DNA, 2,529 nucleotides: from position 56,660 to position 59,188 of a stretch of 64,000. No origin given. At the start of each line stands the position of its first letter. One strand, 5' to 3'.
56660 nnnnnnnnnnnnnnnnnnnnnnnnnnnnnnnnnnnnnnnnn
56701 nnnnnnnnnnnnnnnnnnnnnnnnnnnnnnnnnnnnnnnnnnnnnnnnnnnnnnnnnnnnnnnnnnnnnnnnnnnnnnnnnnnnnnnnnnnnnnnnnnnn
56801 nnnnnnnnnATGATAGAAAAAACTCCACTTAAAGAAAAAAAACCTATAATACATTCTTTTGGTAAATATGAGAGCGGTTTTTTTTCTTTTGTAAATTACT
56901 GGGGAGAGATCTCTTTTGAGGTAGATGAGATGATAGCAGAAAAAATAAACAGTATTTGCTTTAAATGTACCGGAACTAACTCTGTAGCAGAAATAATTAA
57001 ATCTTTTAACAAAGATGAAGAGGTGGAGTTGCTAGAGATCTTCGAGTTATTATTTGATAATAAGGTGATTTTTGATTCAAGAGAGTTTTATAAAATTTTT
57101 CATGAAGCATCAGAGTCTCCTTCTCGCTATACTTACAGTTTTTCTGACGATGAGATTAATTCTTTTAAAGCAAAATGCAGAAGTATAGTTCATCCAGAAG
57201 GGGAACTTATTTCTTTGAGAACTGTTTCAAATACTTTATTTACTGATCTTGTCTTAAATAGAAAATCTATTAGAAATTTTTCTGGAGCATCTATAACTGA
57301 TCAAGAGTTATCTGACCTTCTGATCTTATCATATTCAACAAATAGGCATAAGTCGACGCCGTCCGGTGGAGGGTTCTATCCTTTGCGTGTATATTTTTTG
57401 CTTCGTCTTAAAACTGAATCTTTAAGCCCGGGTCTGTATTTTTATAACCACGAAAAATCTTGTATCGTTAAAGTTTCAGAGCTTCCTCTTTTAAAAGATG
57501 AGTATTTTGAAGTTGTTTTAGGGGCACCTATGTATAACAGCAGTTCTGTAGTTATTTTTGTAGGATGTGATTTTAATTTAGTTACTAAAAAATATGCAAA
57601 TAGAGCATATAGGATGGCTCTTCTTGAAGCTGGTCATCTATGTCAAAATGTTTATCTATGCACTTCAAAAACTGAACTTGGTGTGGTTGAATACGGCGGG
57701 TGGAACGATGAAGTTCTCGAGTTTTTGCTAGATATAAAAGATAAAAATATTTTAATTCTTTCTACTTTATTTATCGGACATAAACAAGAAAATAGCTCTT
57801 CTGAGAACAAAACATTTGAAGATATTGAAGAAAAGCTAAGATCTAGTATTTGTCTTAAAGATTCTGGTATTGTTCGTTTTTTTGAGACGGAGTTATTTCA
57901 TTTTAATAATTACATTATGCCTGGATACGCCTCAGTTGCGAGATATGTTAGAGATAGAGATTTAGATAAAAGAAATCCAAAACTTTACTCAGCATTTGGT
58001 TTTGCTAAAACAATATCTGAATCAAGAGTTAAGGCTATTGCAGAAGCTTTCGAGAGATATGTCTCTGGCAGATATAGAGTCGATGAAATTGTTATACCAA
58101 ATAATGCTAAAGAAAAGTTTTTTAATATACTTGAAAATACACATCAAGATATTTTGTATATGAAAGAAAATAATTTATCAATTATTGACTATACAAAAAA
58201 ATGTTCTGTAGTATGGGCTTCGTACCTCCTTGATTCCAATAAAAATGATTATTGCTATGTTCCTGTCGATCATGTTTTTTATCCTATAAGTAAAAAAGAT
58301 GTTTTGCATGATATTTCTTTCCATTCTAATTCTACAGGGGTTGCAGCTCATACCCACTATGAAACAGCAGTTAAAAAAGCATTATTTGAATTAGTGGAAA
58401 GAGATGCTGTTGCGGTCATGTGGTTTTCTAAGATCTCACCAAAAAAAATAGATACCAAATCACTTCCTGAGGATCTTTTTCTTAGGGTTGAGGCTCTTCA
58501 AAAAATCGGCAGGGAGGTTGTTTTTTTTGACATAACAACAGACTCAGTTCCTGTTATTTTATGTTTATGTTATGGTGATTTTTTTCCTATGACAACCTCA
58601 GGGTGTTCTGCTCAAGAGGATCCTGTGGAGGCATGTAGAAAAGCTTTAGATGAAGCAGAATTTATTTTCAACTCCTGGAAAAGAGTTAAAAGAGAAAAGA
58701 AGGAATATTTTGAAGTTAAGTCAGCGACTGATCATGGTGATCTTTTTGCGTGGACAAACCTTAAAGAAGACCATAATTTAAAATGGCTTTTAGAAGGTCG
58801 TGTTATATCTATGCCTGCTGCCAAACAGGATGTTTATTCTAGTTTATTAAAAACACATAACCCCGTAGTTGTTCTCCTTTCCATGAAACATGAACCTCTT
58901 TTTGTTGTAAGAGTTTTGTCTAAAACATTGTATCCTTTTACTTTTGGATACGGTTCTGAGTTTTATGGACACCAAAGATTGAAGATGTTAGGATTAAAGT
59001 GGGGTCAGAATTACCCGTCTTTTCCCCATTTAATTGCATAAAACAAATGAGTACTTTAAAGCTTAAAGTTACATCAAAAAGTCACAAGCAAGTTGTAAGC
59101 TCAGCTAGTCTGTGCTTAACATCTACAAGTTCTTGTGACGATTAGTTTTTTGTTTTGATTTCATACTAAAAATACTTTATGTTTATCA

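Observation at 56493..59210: Compact TOMM/LAP-type RiPP locus: SagB-dehydrogenase-YcaO fusion enzyme with an unannotated 32-aa Cys/Ser/Thr-rich precursor ORF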

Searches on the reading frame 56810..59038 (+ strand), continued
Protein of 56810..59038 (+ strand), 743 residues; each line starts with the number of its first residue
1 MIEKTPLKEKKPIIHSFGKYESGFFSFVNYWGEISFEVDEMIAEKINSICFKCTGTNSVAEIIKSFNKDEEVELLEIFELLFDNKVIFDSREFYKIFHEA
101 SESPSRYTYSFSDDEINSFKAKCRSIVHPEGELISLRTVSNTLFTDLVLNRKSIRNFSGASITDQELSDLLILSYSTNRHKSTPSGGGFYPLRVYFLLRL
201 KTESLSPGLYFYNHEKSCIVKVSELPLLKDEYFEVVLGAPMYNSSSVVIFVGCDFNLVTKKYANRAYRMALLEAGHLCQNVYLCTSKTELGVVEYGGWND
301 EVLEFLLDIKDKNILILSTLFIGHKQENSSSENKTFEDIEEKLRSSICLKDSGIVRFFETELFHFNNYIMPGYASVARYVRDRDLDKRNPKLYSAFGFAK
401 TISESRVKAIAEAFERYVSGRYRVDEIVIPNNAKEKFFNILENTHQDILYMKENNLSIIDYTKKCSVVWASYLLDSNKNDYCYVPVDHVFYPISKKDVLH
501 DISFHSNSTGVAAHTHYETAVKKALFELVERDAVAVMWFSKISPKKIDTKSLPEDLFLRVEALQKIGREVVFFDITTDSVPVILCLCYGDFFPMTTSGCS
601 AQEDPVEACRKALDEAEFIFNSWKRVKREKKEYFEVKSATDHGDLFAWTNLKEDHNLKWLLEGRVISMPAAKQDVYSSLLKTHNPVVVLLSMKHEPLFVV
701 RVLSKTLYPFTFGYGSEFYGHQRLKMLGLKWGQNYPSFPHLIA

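Call 73: search_protein_families(library=pfam, proteins=[L005:6451-7095:+, L004:4448-5038:+, L015:5283-6068:+, L038:5115-5924:+, L001:97-681:+], max_evalue=0.01)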
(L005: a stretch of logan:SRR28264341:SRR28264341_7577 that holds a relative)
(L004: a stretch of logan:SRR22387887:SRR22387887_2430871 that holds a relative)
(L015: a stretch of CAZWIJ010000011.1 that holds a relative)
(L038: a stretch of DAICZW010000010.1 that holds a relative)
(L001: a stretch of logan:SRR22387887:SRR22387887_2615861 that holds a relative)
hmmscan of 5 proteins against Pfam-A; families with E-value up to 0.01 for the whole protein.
L005:6451-7095:+ (215 aa): 1 family
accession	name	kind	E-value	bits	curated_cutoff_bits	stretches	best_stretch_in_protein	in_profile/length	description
PF10026.15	DUF2268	-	8e-21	74.9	23.6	1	90-215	62-195/195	Predicted Zn-dependent protease (DUF2268)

L004:4448-5038:+ (197 aa): 0 families

L015:5283-6068:+ (262 aa): 2 families
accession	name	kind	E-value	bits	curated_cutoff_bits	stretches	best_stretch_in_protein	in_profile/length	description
PF10026.15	DUF2268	-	1.9e-30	106.3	23.6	1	67-252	2-194/195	Predicted Zn-dependent protease (DUF2268)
PF18958.6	DUF5700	-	0.00094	19.1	25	1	85-149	97-148/283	Putative zinc dependent peptidase (DUF5700)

L038:5115-5924:+ (270 aa): 2 families
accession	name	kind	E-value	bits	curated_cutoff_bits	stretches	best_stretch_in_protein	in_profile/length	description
PF10026.15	DUF2268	-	8.2e-33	114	23.6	1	78-265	4-194/195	Predicted Zn-dependent protease (DUF2268)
PF18958.6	DUF5700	-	0.0046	16.8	25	1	54-244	50-251/283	Putative zinc dependent peptidase (DUF5700)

L001:97-681:+ (195 aa): 20 families
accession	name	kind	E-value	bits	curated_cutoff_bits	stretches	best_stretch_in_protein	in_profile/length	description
PF13847.12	Methyltransf_31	-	1.3e-20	74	27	1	39-155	3-127/145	Methyltransferase domain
PF13649.12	Methyltransf_25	-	1.6e-17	64.4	27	1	43-134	1-97/97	Methyltransferase domain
PF08241.18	Methyltransf_11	-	1e-15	58.5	21.2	1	44-138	1-95/95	Methyltransferase domain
PF08242.18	Methyltransf_12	-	2.9e-15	57.2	30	1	44-136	1-98/98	Methyltransferase domain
PF13489.12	Methyltransf_23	-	3.4e-14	53.3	27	1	30-143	14-121/164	Methyltransferase domain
PF06325.19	PrmA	-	3e-09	37.3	22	1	32-150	154-269/296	Ribosomal protein L11 methyltransferase (PrmA)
PF05401.17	NodS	-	6.6e-09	36.3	24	1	35-138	39-144/201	Nodulation protein S (NodS)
PF03848.20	TehB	-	2.8e-07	30.6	20.4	1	41-137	32-131/193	Tellurite resistance protein TehB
PF05724.17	TPMT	-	4e-07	30.4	26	1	9-140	4-155/218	Thiopurine S-methyltransferase (TPMT)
PF05175.20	MTS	-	4.1e-07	30.2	23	1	28-109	22-104/170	Methyltransferase small domain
PF01209.24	Ubie_methyltran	-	1.5e-05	24.9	20.1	1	38-87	46-98/233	ubiE/COQ5 methyltransferase family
PF02353.26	CMAS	-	1.5e-05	24.9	27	1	42-186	65-195/273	Mycolic acid cyclopropane synthetase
PF03291.22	mRNA_G-N7_MeTrfase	-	2.2e-05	24.1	26.6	1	25-153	45-195/315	mRNA (guanine-N(7))-methyltransferase domain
PF00891.24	Methyltransf_2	-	0.00044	20.1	22.3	1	41-153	64-179/210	O-methyltransferase domain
PF02390.23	Methyltransf_4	-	0.00088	19.2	24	1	43-87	5-51/173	Putative methyltransferase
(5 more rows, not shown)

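Call 74: search_solved_structures(query=A1, max_evalue=0.001, show_alignments=0)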
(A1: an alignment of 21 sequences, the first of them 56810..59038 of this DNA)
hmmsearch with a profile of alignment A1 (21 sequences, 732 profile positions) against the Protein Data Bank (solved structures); distinct sequences matched with E-value up to 0.001: 23.
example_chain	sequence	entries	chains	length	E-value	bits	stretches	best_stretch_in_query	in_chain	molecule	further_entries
3eo7_A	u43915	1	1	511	2.3e-43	151.5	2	133-314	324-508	Putative Nitroreductase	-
7ly4_A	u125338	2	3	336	7.5e-24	87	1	51-314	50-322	BmdC, Oxidase | BmdC, NRPS oxidase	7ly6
7ly7_B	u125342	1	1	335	7.6e-24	87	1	51-314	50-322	BmdC, Oxidase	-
6pe3_A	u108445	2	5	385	2.6e-22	82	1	448-612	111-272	Uncharacterized protein MJ1094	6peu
7ly5_B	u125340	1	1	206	5.1e-22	81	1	133-314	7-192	BmdC, oxidase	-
7u58_A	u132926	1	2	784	6.8e-22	80.6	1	351-615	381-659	MusD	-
4bs9_A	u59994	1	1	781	1.4e-20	76.3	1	360-610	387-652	TRUD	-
4v1t_A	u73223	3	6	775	4e-19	71.4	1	360-609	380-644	LYND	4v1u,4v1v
6gos_C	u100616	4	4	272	8.2e-18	67.1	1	148-316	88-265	Microcin B17-processing protein McbC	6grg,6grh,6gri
8pz5_A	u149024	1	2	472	4.1e-14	54.8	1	129-282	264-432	SagB-type dehydrogenase domain protein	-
5lq4_B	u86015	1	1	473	4.2e-14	54.8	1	129-282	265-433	CyaGox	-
5lq4_A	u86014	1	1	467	4.8e-14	54.6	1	129-281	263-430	CyaGox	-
3hoi_A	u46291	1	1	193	9.5e-14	53.7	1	126-308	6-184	FMN-dependent nitroreductase BF3017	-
8cqs_A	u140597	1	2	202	1.1e-10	43.5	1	122-308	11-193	Nitroreductase-like protein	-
6ci7_A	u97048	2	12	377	2.3e-10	42.4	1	454-611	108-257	YcaO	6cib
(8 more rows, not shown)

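Call 78: find_related_loci(query=A1, collection=viral_contigs, flank=3000)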
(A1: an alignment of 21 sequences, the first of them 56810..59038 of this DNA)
Query A1 (743 aa) in viral_contigs; peptide patterns used: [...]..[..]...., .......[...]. (x = any residue, [..] = any of these).
93 stretches matched a pattern; 1 encode a relative of the query (tblastn E <= 1e-3); 1 distinct loci.
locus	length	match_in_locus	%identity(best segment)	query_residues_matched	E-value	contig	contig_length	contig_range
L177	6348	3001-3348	33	505-616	5e-6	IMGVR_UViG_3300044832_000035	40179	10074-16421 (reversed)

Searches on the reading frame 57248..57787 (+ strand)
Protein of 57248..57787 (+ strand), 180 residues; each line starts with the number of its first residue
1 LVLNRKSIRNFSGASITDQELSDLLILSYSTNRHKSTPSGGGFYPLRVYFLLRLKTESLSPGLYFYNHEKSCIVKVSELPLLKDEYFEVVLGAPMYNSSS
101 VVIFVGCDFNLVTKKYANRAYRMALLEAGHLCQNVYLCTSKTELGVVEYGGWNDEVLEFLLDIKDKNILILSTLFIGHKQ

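Call 81: search_solved_structures(query=window:57248-57787:+, max_evalue=0.01, show_alignments=5)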
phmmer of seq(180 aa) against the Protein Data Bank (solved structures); distinct sequences matched with E-value up to 0.01: 9.
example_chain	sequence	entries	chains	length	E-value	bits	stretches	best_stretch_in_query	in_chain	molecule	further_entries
3eo7_A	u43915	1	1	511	1.3e-25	93.3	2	35-163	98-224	Putative Nitroreductase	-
7ly5_B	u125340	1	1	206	5.8e-08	35.8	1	37-170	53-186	BmdC, oxidase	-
7ly7_B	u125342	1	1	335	1.9e-07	34.1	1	37-170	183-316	BmdC, Oxidase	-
7ly4_A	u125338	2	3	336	1.9e-07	34.1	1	37-170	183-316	BmdC, Oxidase | BmdC, NRPS oxidase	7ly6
6gos_C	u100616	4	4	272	2.2e-06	30.7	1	34-177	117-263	Microcin B17-processing protein McbC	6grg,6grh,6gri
5lq4_A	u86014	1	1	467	8.6e-05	25.5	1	32-153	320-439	CyaGox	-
5lq4_B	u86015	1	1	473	8.8e-05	25.5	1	32-153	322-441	CyaGox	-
8pz5_A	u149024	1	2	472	8.8e-05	25.5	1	32-153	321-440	SagB-type dehydrogenase domain protein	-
3hoi_A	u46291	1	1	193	0.0052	19.7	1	4-168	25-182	FMN-dependent nitroreductase BF3017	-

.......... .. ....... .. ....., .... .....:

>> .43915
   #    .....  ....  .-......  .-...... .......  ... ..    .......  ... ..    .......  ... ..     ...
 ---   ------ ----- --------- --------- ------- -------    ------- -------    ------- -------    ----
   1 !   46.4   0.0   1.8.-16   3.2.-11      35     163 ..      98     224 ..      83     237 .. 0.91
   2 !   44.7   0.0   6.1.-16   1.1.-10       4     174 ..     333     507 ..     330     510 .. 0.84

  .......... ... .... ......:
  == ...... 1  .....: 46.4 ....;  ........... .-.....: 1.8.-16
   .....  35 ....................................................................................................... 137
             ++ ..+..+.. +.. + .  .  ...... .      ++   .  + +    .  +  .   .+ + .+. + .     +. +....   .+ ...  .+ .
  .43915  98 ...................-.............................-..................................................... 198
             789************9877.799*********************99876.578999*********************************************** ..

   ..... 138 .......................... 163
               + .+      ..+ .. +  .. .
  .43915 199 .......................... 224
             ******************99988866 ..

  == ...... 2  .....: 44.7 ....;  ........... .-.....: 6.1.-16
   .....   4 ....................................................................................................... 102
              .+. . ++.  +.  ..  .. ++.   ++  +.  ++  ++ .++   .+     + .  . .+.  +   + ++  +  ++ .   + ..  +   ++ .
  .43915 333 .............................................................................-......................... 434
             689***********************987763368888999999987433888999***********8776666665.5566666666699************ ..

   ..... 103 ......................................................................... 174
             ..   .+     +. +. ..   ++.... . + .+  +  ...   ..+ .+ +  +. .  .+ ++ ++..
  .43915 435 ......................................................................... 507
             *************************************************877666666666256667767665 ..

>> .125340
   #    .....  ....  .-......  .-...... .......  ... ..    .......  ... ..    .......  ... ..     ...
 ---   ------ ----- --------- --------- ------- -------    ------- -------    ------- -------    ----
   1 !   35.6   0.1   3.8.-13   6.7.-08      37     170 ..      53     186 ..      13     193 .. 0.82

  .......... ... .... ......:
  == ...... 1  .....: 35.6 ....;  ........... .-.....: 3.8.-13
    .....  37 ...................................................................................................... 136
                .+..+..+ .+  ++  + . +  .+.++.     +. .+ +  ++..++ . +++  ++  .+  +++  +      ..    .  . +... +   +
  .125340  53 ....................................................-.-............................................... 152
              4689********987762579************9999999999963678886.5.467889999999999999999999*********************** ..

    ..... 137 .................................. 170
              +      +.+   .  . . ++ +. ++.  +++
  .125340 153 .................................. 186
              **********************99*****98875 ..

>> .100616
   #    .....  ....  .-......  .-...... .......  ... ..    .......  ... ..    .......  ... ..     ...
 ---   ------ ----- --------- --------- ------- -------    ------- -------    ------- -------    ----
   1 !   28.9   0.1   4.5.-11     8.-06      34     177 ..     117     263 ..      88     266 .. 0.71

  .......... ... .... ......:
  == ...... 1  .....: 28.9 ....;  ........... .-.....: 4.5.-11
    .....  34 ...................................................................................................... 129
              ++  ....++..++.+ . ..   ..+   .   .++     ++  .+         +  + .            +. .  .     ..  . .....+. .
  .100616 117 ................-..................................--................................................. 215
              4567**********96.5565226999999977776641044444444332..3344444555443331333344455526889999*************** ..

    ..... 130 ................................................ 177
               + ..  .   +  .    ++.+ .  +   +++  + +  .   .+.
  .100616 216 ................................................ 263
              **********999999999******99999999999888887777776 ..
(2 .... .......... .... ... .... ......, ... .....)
